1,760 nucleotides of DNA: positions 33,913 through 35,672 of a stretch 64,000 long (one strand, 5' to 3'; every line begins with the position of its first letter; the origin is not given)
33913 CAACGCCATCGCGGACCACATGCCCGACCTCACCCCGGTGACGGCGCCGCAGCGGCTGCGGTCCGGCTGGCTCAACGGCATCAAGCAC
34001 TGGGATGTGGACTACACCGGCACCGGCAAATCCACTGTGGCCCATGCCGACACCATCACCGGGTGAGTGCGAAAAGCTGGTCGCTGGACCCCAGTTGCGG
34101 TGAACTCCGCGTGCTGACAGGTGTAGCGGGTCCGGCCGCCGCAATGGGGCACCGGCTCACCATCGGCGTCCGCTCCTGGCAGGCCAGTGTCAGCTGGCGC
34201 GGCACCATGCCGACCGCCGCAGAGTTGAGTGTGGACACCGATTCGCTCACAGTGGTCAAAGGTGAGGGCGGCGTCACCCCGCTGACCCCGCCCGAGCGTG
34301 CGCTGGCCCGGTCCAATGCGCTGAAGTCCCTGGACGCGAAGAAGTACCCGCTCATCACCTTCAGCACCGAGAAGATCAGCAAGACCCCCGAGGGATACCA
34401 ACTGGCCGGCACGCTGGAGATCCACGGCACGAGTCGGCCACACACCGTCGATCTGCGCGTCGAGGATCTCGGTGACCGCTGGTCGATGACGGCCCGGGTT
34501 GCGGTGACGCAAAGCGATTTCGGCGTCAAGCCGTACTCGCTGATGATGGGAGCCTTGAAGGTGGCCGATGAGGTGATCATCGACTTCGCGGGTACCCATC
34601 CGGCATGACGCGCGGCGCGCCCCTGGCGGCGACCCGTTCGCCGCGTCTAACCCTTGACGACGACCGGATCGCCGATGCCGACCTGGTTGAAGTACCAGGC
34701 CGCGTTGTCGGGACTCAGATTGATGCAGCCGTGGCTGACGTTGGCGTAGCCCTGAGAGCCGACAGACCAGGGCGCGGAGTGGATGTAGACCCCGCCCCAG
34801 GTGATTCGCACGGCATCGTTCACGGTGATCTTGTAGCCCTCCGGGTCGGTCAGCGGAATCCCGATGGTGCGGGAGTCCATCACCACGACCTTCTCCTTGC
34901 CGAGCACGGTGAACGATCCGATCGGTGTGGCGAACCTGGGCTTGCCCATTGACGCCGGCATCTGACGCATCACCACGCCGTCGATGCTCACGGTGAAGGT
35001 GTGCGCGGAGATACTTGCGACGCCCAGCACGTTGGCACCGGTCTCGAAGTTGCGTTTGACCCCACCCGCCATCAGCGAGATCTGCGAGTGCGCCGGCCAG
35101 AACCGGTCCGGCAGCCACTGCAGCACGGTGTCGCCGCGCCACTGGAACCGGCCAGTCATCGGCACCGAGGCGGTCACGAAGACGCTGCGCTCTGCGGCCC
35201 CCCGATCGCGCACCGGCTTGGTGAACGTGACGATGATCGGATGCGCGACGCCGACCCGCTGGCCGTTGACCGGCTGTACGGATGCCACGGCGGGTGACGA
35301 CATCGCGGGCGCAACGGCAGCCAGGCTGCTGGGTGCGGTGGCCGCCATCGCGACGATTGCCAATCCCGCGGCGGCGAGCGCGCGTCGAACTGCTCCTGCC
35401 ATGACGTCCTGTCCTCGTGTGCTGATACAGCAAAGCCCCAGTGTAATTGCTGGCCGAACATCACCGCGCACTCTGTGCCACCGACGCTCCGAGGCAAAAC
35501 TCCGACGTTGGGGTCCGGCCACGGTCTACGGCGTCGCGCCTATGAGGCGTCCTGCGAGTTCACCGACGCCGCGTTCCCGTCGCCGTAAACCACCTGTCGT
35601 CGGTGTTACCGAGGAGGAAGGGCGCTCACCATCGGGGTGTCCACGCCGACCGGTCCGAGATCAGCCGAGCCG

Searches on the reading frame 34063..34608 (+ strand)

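Call 92: search_protein_families(library=pfam, proteins=[window:34063-34608:+], max_evalue=0.00001)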
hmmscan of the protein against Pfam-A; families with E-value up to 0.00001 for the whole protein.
window:34063-34608:+ (181 aa): 1 family
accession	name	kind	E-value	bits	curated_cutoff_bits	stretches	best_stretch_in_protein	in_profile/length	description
PF04264.18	YceI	-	1.4e-15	58.4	23.7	1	36-176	26-147/150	YceI-like domain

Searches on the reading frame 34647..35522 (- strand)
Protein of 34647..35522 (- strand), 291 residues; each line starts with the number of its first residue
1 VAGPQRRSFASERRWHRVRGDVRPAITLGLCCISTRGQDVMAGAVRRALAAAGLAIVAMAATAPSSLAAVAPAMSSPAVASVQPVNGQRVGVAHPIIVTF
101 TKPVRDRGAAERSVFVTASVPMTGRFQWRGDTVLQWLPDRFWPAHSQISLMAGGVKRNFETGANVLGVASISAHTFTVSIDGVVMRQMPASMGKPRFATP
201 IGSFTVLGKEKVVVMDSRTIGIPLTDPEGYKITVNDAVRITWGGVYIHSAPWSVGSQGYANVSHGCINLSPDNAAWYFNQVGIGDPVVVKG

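Call 92: search_protein_families(library=pfam, proteins=[window:34647-35522:-], max_evalue=0.00001)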
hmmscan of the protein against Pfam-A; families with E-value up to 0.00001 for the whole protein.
window:34647-35522:- (291 aa): 2 families
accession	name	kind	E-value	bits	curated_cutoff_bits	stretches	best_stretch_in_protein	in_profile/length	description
PF03734.19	YkuD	-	1.8e-23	84.2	23.4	1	168-289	5-146/146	L,D-transpeptidase catalytic domain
PF17964.7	Big_10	-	2.1e-18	67.5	22.9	1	63-151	71-157/164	Bacterial Ig domain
